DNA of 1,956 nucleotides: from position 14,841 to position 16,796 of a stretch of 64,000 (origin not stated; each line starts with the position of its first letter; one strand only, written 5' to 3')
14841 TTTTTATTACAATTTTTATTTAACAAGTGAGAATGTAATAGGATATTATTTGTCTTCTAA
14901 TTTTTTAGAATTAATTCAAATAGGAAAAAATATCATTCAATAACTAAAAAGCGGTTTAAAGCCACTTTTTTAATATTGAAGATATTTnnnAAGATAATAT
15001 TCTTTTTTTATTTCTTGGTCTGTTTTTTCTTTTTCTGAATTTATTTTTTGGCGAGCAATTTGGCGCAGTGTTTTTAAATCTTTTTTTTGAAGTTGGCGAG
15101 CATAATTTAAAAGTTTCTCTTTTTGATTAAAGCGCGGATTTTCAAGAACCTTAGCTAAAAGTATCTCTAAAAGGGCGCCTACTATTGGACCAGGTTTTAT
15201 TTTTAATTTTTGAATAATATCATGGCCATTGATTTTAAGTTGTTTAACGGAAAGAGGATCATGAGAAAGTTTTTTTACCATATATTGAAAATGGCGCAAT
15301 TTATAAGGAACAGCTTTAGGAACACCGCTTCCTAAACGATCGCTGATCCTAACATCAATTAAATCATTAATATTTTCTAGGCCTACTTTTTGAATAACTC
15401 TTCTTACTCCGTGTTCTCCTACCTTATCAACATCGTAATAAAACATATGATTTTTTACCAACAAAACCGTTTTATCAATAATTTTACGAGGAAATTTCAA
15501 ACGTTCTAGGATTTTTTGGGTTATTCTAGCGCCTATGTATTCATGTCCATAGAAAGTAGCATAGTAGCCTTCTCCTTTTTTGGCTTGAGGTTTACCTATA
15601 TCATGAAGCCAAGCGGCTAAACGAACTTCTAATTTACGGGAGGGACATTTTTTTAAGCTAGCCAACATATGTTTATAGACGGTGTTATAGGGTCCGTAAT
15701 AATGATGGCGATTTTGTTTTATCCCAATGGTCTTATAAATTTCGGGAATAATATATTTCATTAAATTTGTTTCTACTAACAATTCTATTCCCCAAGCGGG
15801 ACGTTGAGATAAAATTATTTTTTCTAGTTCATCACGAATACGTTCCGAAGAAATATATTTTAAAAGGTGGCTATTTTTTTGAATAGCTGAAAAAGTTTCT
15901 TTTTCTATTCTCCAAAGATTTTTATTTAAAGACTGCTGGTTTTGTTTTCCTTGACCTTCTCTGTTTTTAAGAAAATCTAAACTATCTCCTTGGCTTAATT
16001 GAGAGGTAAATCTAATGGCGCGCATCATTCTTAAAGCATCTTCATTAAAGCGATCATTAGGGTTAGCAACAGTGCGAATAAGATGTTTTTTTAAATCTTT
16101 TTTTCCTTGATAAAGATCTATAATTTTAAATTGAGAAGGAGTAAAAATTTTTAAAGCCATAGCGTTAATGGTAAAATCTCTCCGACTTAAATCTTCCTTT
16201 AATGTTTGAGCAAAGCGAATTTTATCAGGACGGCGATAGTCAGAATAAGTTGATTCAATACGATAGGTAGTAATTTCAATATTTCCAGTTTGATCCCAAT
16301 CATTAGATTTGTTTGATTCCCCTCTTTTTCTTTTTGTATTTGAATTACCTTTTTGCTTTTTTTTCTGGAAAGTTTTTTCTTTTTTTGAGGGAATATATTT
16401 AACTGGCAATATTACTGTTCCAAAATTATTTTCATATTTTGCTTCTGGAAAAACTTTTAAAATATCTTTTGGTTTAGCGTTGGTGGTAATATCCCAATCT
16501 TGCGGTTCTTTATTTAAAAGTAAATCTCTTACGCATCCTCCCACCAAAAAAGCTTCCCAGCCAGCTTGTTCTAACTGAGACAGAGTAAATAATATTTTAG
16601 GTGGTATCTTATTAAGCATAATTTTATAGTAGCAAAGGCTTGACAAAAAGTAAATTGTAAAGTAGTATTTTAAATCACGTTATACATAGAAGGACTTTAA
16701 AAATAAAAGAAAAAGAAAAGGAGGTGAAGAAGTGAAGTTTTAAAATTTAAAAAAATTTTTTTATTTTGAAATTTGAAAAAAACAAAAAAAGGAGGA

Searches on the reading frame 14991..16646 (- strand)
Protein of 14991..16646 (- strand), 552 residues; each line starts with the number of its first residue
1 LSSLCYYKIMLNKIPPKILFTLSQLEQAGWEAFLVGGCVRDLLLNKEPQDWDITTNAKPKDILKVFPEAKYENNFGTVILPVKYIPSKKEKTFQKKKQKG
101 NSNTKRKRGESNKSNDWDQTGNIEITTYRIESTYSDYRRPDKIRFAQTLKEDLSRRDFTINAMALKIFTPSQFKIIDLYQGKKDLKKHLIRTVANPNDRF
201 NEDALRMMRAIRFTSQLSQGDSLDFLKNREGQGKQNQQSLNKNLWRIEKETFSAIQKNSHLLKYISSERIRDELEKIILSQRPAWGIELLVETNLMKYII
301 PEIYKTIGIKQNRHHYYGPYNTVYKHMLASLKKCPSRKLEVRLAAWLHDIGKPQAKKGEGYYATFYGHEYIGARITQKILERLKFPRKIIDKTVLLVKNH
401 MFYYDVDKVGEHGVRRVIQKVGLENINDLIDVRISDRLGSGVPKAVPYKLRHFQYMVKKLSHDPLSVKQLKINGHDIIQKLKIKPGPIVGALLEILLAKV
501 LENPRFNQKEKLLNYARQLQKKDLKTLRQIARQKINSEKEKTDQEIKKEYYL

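Call 82: search_protein_families(library=pfam, proteins=[window:14991-16646:-], max_evalue=0.001)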
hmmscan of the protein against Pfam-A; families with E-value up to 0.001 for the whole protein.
window:14991-16646:- (552 aa): 4 families
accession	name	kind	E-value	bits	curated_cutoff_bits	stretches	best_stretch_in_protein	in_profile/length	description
PF01743.26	PolyA_pol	-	1.1e-33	116.6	23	2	86-191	28-126/126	Poly A polymerase head domain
PF12627.12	PolyA_pol_RNAbd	-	1.6e-21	76.2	22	1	247-303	4-60/64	Probable RNA and SrmB- binding site of polymerase A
PF01966.28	HD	-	6.9e-09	36.4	22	1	337-438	23-113/116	HD domain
PF13735.12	tRNA_NucTran2_2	-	1.1e-08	35.6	27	1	466-515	99-148/149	tRNA nucleotidyltransferase domain 2 putative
